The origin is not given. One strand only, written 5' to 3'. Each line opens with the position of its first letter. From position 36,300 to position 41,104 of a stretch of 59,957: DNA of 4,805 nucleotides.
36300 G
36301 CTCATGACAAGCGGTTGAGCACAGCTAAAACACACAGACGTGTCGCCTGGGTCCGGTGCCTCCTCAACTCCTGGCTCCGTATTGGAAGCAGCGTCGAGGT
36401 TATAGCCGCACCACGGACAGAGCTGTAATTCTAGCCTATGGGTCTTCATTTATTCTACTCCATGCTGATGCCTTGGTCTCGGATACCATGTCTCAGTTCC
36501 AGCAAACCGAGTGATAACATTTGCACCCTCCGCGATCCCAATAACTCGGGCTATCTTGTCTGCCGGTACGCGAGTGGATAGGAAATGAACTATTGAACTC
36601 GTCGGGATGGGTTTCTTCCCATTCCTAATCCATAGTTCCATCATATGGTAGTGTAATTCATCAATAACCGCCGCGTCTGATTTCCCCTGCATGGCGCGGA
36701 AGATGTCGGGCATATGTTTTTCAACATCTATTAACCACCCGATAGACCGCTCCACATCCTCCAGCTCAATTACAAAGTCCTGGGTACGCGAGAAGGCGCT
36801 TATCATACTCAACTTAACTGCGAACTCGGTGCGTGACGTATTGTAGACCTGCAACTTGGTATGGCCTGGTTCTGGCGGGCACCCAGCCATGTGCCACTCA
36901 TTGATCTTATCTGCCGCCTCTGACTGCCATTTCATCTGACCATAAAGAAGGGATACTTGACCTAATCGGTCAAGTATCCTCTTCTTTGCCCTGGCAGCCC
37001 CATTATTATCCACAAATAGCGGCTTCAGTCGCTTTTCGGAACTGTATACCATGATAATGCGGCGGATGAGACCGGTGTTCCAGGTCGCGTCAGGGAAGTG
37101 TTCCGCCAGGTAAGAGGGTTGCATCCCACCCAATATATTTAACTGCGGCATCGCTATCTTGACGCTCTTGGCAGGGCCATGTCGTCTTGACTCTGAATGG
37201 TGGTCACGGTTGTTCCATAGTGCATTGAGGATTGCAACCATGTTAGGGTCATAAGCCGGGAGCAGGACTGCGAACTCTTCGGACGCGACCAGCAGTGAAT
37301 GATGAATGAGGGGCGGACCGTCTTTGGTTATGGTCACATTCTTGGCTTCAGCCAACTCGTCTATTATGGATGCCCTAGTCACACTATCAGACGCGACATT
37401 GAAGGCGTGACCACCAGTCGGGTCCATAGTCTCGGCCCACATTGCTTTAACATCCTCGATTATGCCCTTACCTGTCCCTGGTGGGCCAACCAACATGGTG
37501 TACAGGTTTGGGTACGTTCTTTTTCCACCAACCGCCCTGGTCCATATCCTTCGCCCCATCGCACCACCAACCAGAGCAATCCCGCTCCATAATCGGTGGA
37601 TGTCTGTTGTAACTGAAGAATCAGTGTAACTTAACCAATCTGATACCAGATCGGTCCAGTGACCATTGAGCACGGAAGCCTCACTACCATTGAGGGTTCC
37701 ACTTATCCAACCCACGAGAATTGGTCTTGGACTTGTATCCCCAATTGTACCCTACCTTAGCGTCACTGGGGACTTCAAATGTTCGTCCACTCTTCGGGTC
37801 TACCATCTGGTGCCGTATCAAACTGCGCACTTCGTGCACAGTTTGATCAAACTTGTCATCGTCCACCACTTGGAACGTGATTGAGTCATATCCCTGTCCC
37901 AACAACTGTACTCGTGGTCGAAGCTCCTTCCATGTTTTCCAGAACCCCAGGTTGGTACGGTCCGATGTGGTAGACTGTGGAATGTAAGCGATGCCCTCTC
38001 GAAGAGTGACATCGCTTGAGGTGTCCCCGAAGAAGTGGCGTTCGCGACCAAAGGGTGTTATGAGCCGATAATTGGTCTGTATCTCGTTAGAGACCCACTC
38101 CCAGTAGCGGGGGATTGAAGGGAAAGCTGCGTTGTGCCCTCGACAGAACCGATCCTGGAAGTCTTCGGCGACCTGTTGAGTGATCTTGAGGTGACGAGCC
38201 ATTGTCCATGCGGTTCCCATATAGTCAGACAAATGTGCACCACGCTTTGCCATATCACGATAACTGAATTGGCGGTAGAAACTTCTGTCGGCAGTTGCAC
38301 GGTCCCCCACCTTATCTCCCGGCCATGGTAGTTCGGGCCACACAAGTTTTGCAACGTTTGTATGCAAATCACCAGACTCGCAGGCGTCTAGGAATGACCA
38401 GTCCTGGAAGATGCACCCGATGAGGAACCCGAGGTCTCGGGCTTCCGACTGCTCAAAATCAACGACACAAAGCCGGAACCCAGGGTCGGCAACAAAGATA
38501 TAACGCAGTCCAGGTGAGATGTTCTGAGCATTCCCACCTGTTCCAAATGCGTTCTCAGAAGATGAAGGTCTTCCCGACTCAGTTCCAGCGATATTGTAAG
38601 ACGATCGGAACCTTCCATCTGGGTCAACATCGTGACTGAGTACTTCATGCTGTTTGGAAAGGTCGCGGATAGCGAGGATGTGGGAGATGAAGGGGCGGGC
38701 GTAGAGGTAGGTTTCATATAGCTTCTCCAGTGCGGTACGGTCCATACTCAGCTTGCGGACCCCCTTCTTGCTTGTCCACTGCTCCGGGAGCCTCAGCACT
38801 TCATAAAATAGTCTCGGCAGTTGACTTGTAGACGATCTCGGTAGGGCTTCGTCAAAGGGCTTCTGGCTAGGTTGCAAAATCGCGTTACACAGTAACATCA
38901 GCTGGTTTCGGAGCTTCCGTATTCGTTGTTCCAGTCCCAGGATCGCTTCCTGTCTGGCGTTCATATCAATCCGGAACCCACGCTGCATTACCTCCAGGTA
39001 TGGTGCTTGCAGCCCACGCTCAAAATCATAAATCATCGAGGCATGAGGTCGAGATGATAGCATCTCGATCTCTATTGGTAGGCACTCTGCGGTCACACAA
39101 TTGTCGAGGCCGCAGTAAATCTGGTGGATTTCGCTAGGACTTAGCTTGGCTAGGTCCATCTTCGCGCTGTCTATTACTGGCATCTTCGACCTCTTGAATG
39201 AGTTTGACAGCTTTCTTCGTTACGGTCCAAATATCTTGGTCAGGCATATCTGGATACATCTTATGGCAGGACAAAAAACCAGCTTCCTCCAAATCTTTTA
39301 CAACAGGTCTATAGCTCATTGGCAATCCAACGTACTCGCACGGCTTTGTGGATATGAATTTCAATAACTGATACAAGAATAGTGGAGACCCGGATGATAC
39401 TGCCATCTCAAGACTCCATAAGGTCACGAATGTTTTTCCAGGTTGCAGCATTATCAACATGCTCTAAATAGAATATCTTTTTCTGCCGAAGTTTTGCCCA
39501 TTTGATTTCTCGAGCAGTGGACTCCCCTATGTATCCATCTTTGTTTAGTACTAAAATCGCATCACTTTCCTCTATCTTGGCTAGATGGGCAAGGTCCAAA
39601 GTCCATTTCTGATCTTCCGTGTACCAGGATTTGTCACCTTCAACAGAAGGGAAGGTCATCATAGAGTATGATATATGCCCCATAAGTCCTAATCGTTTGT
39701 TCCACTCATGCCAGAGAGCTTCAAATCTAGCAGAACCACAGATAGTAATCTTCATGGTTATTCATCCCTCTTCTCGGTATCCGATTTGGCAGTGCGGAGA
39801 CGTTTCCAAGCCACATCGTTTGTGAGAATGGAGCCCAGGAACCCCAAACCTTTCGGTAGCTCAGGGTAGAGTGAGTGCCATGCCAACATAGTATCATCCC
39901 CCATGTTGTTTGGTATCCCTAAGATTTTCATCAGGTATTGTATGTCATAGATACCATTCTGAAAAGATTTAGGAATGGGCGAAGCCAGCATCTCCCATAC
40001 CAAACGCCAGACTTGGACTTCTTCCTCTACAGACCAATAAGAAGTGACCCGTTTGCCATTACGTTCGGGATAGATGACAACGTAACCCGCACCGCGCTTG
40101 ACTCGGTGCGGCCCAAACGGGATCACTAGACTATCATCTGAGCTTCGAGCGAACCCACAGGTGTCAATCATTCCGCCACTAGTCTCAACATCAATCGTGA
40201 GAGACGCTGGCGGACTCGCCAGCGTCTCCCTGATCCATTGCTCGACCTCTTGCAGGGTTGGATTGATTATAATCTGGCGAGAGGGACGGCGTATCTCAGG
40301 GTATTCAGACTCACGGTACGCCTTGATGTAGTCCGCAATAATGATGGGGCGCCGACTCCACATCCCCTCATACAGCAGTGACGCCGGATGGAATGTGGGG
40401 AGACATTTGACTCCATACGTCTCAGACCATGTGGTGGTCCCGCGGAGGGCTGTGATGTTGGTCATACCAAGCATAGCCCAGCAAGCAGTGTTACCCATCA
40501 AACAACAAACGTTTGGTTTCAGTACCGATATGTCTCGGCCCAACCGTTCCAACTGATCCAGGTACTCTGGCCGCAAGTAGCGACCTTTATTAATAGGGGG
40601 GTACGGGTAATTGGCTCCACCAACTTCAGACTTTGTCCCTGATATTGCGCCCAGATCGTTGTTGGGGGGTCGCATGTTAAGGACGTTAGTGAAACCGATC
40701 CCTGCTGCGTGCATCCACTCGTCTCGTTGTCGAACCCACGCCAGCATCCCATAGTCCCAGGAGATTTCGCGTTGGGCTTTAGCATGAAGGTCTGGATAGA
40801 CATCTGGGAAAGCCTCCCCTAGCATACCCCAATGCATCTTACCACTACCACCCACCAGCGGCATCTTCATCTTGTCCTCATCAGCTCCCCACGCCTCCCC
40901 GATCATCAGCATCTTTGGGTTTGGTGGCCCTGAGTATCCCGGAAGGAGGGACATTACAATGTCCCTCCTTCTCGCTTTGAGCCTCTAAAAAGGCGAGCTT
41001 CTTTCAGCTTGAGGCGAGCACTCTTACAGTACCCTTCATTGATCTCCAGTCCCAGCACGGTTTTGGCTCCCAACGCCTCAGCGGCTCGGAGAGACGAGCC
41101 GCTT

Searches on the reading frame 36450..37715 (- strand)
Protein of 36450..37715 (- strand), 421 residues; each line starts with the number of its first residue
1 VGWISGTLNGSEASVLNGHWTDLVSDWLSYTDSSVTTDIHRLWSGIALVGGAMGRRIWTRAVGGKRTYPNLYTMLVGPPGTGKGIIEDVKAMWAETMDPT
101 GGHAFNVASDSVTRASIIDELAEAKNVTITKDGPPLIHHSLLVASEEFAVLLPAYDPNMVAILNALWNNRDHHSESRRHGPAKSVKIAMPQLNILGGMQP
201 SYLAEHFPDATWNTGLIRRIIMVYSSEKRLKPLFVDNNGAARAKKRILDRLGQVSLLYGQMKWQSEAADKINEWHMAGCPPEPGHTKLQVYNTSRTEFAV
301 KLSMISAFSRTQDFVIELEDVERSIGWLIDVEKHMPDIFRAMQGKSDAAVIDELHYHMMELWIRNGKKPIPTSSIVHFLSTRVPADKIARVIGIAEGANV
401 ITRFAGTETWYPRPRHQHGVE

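Call 16: search_protein_families(library=pfam, proteins=[window:36450-37715:-], max_evalue=0.01)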
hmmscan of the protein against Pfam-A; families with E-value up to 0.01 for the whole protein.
window:36450-37715:- (421 aa): 1 family
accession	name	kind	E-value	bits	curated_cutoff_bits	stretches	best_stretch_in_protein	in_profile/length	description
PF13148.11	DUF3987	-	5.4e-11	42.7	27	2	44-89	10-55/364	Protein of unknown function (DUF3987)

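Call 34: search_protein_families(library=phrogs, proteins=[window:36450-37715:-], max_evalue=0.01)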
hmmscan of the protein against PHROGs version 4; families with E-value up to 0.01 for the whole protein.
window:36450-37715:- (421 aa): 5 families
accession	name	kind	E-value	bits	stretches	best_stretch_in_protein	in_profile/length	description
phrog_14296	-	DNA, RNA and nucleotide metabolism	2.3e-36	126.7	1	22-344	3-322/417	DNA primase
phrog_5311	-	DNA, RNA and nucleotide metabolism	2.1e-05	23.9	1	34-83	277-324/692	helicase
phrog_2373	-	DNA, RNA and nucleotide metabolism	2.6e-05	24.1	0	45-86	88-128/515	DNA helicase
phrog_3022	-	DNA, RNA and nucleotide metabolism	4.8e-05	23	1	45-132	385-472/788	DNA primase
phrog_10514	-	DNA, RNA and nucleotide metabolism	0.00017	21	1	17-229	340-540/750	DNA primase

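Call 94: search_dna_similar(query=window:36450-37715:-, collection=phages, mode=protein, max_rows=12)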
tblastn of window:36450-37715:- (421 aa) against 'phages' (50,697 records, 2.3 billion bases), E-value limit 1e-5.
Records with a match: 23; places in all: 23; records where one place covers at least 80% of the query: 12.
Best place of each record, by identity: <60% 23.
By first word of the organism name: Pseudomonas 15; Caulobacter 1; Desulfofustis 1; EBPR 1; Microcystis 1; Bacteriophage 1; Vibrio 1; Polaromonas 1; Caudoviricetes 1.
By host as written in the record: Pseudomonas aeruginosa 11; - 6; Caulobacter sp. 1; Psuedomonas aeruginosa 1; Pseudomonas sp. 1; Microcystis elabens 1; Vibrio splendidus 1; Polaromonas sp. 1.
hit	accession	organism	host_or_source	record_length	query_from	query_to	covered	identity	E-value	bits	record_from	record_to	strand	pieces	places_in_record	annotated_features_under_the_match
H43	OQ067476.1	Caulobacter phage Kuura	Caulobacter sp.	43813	24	407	91%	32.0%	5e-53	196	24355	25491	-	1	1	hypothetical protein | DNA polymerase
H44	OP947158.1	Desulfofustis phage LS06-2018-MD01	-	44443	22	351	78%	30.3%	3e-30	129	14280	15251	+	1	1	DNA primase | hypothetical protein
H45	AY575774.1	Pseudomonas phage PaP2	-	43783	22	365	82%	26.4%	2e-16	88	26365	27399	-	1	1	orf30: p30 | orf31: p31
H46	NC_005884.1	Pseudomonas phage PaP2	Pseudomonas aeruginosa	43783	22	365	82%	26.4%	2e-16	88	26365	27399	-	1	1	DNA primase | DNA polymerase I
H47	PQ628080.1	Pseudomonas phage Neko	Pseudomonas aeruginosa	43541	22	365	82%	26.1%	3e-16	87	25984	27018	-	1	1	putative primase | DNA polymerase I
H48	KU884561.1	Pseudomonas phage PaMx33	Pseudomonas aeruginosa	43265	22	365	82%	26.1%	6e-16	86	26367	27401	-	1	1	putative primase | putative DNA polymerase I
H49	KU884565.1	Pseudomonas phage PaMx46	Pseudomonas aeruginosa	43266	22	365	82%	26.1%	6e-16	86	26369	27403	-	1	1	putative primase | putative DNA polymerase I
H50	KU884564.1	Pseudomonas phage PaMx43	Pseudomonas aeruginosa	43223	22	365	82%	25.1%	2e-15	84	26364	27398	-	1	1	putative primase | putative DNA polymerase I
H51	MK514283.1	Pseudomonas phage vB_PaeP_TF17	Psuedomonas aeruginosa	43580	22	365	82%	25.1%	2e-15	84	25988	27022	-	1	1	putative primase | putative DNA polymerase I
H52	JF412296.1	EBPR podovirus 3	-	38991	22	362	81%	25.0%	2e-19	97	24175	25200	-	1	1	gp28: hypothetical protein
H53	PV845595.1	Pseudomonas phage Ph_15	Pseudomonas aeruginosa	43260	22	336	75%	26.6%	9e-16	86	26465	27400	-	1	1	putative primase | putative DNA polymerase I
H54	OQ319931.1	Pseudomonas phage 20Aug470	Pseudomonas aeruginosa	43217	22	336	75%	26.4%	5e-16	86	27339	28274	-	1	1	DNA primase | hypothetical protein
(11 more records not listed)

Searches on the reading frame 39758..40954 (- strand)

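Call 16: search_protein_families(library=pfam, proteins=[window:39758-40954:-], max_evalue=0.01)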
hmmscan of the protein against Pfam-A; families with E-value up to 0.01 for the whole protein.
window:39758-40954:- (398 aa): 1 family
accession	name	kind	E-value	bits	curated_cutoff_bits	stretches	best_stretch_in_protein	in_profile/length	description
PF03167.25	UDG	-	1.4e-12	48.4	24.3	1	9-196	4-124/141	Uracil DNA glycosylase superfamily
